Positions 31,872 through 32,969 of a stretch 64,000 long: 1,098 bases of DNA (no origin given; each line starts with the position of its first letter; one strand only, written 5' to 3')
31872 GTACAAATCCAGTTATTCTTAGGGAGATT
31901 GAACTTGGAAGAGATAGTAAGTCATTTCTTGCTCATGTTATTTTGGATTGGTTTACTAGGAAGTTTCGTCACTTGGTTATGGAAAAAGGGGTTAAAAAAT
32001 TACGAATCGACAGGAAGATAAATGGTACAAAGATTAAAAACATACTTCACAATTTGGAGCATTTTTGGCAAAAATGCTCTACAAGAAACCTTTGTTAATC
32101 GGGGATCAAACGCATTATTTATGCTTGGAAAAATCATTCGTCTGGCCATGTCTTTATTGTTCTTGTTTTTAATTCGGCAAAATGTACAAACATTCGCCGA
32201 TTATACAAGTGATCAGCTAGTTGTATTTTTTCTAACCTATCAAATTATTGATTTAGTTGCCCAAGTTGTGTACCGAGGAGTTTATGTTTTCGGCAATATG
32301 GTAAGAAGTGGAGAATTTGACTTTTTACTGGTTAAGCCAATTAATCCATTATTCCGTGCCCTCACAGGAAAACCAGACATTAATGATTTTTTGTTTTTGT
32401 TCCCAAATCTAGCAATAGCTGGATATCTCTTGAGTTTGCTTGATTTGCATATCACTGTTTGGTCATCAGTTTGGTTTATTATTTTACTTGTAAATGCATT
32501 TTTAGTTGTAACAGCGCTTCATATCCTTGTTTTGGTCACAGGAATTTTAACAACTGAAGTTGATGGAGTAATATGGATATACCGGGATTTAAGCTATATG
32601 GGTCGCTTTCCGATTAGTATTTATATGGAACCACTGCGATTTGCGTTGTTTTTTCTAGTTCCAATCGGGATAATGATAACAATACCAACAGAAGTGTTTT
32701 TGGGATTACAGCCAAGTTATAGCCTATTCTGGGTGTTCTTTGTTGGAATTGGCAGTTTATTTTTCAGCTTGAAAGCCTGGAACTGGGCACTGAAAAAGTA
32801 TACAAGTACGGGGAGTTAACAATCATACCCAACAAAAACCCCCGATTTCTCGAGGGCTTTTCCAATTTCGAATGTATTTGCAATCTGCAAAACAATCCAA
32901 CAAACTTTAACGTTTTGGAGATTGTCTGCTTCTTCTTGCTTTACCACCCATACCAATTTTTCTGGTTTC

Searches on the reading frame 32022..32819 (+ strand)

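Call 62: search_protein_families(library=pfam, proteins=[window:32022-32819:+], max_evalue=0.00001)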
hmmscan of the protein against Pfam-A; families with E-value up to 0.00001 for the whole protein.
window:32022-32819:+ (265 aa): 1 family
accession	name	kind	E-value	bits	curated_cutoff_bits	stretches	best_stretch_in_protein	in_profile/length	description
PF06182.17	ABC2_membrane_6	-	1.8e-36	126.5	22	1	39-264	2-229/229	ABC-2 family transporter protein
